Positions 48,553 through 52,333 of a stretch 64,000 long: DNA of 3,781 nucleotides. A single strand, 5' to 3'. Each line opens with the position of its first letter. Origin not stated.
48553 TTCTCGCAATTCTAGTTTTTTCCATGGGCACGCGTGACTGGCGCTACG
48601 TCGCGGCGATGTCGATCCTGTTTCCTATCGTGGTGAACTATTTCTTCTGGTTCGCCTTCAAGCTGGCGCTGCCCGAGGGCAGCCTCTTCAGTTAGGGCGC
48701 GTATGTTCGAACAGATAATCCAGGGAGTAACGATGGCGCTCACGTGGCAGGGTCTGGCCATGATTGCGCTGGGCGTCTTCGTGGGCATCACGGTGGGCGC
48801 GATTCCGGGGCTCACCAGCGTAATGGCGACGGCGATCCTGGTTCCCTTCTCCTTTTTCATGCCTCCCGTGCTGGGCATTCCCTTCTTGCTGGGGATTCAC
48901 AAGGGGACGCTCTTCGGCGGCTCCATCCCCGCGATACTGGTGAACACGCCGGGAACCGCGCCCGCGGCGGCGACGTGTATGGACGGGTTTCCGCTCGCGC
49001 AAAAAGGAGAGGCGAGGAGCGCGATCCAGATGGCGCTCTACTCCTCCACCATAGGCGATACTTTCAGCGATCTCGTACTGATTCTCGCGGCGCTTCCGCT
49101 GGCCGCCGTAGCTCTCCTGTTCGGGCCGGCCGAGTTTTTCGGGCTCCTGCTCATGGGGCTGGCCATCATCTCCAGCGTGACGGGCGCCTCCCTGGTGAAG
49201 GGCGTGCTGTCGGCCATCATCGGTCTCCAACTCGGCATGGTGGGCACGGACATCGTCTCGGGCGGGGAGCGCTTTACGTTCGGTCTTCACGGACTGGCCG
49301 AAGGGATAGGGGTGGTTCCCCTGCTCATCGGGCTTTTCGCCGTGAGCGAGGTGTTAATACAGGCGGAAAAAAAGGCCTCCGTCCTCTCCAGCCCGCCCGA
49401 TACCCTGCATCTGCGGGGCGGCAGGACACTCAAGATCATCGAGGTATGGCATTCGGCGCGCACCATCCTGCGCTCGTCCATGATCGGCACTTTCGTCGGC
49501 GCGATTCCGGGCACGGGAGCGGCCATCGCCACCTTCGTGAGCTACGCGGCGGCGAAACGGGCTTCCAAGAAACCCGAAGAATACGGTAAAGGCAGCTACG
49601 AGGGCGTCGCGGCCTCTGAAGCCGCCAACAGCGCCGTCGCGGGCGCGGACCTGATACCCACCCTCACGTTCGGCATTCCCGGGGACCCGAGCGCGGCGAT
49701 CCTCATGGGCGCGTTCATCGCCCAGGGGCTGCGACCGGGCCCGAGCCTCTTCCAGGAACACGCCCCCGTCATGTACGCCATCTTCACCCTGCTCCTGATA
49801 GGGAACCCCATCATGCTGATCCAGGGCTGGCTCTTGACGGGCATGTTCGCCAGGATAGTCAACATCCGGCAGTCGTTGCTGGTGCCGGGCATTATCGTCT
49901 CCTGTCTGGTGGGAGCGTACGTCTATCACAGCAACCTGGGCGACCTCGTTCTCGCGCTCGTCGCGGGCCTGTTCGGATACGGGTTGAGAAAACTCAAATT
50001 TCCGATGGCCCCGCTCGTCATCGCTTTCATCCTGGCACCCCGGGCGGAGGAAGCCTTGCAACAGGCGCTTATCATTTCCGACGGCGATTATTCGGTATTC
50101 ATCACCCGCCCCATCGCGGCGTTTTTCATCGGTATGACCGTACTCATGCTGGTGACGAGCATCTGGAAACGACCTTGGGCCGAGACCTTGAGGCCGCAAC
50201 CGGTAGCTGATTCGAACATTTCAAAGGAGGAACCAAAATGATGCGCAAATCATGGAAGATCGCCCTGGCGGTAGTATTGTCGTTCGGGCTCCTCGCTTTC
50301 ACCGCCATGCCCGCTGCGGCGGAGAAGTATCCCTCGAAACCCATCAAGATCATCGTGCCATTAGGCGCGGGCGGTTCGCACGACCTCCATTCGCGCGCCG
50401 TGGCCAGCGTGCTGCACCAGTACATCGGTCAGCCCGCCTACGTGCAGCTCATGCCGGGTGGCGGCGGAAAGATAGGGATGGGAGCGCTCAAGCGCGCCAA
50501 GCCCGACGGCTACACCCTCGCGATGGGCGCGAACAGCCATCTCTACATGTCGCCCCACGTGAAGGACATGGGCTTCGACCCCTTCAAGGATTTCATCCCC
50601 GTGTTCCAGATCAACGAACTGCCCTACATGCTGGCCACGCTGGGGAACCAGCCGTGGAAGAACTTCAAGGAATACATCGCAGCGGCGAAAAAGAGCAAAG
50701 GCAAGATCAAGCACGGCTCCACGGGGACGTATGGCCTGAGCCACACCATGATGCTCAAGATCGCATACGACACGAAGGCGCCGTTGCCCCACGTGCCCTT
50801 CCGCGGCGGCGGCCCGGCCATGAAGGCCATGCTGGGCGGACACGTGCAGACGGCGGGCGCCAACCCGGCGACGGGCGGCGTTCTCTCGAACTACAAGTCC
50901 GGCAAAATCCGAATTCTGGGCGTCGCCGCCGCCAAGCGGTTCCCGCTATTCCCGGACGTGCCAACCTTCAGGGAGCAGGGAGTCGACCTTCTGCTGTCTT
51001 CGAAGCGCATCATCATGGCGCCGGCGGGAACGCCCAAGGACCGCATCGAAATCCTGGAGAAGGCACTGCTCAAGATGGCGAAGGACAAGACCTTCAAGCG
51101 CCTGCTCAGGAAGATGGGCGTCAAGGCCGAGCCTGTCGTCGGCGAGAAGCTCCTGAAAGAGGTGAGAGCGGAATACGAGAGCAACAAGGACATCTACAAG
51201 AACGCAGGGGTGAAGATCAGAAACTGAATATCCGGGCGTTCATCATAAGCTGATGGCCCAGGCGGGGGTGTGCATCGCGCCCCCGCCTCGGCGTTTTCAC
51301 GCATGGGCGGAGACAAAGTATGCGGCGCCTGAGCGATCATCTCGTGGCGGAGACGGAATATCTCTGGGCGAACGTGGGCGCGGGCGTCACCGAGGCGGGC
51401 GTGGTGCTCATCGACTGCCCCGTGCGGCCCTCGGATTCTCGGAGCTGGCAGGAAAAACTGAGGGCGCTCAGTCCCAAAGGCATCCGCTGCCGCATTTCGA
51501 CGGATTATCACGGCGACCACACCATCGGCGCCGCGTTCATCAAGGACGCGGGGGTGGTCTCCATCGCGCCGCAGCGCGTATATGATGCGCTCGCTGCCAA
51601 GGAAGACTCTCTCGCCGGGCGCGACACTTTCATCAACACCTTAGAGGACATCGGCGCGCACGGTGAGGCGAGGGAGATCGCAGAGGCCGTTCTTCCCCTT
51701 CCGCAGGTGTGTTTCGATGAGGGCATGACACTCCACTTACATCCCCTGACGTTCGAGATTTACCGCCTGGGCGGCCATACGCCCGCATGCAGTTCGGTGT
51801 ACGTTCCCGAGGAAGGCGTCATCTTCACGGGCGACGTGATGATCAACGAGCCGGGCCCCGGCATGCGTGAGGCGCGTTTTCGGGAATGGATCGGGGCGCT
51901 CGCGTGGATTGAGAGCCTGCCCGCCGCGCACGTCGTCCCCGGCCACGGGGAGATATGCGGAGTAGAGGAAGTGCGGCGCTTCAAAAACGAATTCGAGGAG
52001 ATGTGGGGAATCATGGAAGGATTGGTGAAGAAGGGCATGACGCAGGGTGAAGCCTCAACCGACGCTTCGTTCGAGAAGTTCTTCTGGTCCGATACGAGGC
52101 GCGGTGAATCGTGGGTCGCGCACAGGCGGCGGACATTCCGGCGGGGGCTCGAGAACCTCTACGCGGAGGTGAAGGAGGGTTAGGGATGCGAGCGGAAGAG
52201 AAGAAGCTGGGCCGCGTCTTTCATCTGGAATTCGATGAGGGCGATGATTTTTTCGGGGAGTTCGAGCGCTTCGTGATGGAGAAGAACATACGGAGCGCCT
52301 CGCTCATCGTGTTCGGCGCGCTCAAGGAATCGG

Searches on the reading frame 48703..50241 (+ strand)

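Call 22: search_protein_families(library=pfam, proteins=[window:48703-50241:+], max_evalue=0.001)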
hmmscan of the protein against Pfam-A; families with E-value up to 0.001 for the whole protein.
window:48703-50241:+ (512 aa): 1 family
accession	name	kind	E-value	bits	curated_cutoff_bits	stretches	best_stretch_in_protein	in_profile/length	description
PF01970.21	TctA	-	5.6e-141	470.4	28.9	1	18-440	1-423/423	Tripartite tricarboxylate transporter TctA family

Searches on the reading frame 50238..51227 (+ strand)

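Call 22: search_protein_families(library=pfam, proteins=[window:50238-51227:+], max_evalue=0.001)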
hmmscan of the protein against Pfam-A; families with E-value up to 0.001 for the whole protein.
window:50238-51227:+ (329 aa): 1 family
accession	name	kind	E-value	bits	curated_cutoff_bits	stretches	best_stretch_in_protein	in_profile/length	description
PF03401.19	TctC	-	3.3e-48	165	27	1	53-307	3-256/274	Tripartite tricarboxylate transporter family receptor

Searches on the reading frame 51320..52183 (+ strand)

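Call 22: search_protein_families(library=pfam, proteins=[window:51320-52183:+], max_evalue=0.001)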
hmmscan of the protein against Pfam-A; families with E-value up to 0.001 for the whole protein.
window:51320-52183:+ (287 aa): 1 family
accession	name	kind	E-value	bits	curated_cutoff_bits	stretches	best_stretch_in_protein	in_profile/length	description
PF00753.33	Lactamase_B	-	3.9e-15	56.7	22.7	1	24-209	13-196/196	Metallo-beta-lactamase superfamily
